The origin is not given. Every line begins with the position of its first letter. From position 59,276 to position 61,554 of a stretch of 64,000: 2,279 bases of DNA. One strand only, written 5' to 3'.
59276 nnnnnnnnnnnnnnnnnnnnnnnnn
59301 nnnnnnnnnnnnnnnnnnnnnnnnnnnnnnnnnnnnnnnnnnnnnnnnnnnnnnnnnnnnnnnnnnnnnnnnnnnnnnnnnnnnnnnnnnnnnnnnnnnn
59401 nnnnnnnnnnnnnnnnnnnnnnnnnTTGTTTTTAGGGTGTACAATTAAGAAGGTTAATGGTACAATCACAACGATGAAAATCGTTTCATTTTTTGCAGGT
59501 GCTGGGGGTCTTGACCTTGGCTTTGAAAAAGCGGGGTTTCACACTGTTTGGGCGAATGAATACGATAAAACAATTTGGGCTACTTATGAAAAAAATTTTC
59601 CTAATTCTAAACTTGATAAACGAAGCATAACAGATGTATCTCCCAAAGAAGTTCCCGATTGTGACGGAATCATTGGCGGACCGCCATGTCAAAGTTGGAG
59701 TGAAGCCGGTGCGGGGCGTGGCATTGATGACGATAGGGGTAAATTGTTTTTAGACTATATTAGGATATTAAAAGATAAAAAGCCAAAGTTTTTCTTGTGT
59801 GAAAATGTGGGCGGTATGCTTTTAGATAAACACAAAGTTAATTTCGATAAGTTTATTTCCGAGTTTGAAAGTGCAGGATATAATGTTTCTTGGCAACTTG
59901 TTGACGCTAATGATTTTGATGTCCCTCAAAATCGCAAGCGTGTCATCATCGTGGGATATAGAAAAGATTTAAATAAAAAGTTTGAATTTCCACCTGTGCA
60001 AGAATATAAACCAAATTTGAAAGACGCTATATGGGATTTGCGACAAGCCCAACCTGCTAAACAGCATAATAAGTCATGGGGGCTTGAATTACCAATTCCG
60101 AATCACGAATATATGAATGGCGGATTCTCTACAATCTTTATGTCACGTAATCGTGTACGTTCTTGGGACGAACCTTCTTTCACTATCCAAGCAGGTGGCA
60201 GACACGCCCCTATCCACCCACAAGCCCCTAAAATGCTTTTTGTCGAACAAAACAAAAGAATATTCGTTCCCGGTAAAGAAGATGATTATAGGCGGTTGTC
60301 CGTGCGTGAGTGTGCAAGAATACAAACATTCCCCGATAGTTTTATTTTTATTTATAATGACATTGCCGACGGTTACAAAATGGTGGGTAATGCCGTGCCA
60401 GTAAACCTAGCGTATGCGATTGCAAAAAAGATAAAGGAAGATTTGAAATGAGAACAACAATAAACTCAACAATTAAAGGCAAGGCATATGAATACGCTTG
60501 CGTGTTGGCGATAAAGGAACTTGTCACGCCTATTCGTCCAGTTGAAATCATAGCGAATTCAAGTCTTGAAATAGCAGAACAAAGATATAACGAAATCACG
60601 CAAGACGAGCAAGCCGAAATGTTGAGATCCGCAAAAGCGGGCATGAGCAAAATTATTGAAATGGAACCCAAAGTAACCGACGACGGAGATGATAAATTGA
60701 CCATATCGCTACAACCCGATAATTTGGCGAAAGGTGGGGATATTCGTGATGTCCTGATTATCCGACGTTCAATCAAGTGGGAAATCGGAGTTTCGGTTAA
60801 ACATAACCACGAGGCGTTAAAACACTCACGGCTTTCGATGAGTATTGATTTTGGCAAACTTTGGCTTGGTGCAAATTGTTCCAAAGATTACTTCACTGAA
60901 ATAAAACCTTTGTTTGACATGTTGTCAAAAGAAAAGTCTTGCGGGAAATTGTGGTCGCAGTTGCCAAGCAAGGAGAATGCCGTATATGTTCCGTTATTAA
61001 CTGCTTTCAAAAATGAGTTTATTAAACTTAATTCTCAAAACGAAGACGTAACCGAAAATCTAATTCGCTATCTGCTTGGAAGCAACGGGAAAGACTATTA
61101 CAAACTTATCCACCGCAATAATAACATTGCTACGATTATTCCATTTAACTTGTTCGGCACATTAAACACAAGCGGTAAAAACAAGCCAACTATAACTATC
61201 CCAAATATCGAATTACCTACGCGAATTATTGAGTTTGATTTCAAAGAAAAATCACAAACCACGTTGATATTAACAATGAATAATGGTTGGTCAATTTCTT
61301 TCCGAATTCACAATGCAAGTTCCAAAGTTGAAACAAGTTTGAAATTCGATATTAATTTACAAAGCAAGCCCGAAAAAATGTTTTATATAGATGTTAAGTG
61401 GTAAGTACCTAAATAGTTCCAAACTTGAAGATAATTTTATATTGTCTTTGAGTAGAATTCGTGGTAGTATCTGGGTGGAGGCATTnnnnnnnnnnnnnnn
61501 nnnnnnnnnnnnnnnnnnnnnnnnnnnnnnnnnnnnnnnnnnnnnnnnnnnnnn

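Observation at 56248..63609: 7.4-kb integrated element at tRNA-Ser(UGA) combining a serine recombinase with a Microviridae-type Rep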

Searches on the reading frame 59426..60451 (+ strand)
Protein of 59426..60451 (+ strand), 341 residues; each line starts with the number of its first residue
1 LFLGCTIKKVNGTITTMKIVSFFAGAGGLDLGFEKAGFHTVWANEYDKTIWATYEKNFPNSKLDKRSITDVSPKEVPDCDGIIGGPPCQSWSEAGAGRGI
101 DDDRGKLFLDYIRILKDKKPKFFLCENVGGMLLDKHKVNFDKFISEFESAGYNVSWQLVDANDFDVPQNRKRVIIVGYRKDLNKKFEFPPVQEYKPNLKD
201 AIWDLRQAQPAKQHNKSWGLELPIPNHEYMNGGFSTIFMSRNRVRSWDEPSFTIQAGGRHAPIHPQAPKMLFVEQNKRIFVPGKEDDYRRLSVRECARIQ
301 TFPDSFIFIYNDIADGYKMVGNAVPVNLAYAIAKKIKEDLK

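Call 7: search_protein_families(library=pfam, proteins=[window:59426-60451:+], max_evalue=0.01)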
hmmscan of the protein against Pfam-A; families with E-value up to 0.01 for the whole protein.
window:59426-60451:+ (341 aa): 1 family
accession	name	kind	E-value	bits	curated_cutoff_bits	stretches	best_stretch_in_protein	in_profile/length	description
PF00145.23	DNA_methylase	-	2e-101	340.1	22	1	17-337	1-323/324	C-5 cytosine-specific DNA methylase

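Call 25: search_protein_families(library=padloc, proteins=[window:59426-60451:+], max_evalue=0.01)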
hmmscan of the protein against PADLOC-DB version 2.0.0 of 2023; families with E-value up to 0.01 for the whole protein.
window:59426-60451:+ (341 aa): 66 families (the best 25 are shown)
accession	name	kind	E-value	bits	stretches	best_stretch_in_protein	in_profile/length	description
PDLC03378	MTase_II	-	5.4e-113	375.8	1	16-340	2-330/344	Type II methyltransferase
PDLC00027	DruM2|DruM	-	1.2e-108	361.7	1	16-337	11-348/361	DNA cytosine methylase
PDLC03272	MTase_II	-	1.5e-86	289.1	1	13-340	71-390/407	Type II methyltransferase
PDLC00031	DruM2|DruM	-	4.4e-81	270.8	1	16-337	11-348/361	DNA cytosine methylase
PDLC03234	MTase_II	-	1.3e-74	249.7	2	16-216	4-213/375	Type II methyltransferase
PDLC03326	MTase_II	-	3e-69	232.2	2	16-229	4-236/412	Type II methyltransferase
PDLC00026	DruM2|DruM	-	1.8e-65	219.7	1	16-340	4-318/336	DNA cytosine methylase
PDLC02650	DrmMII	-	2.2e-64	215.9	2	142-337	206-415/435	DrmMII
PDLC00033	DruM2|DruM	-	7.4e-63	211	2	15-181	20-193/368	DNA cytosine methylase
PDLC00030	DruM2|DruM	-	2.2e-60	202.8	2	16-185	5-191/380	DNA cytosine methylase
PDLC03307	MTase_II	-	4.6e-52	175.5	3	17-142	1-124/382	Type II methyltransferase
PDLC02649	DrmMII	-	1.8e-51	173.5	3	74-217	111-259/422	DrmMII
PDLC03731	oMTase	-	6.4e-51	171.3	1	16-340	13-321/326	orphan methyltransferase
PDLC03330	MTase_II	-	1.8e-45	153.5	1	19-336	101-422/430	Type II methyltransferase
PDLC03237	MTase_II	-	5.9e-45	151.6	2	9-186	786-976/1036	Type II methyltransferase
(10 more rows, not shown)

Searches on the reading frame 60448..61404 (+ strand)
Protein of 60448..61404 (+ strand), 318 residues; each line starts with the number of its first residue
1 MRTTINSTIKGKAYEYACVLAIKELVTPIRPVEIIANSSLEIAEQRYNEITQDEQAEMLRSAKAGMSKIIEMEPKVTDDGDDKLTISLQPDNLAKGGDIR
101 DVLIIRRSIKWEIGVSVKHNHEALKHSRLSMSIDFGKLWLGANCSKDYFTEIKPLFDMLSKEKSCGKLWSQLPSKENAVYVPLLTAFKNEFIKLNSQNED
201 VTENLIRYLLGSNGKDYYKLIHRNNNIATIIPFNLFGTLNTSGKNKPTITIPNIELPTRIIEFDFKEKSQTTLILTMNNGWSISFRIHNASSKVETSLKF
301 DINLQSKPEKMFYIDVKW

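Call 7: search_protein_families(library=pfam, proteins=[window:60448-61404:+], max_evalue=0.01)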
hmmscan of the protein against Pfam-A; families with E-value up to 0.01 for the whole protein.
window:60448-61404:+ (318 aa): 1 family
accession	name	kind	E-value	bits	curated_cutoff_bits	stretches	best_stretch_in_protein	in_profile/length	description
PF09556.15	RE_HaeIII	-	1.8e-111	372.5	25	1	11-305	1-295/298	HaeIII restriction endonuclease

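Call 25: search_protein_families(library=padloc, proteins=[window:60448-61404:+], max_evalue=0.01)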
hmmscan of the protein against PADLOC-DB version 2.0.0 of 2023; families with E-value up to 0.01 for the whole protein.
window:60448-61404:+ (318 aa): 1 family
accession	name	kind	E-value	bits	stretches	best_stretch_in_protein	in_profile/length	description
PDLC03430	REase_II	-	1.6e-103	344.3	1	6-318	3-317/318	Type II restriction enzyme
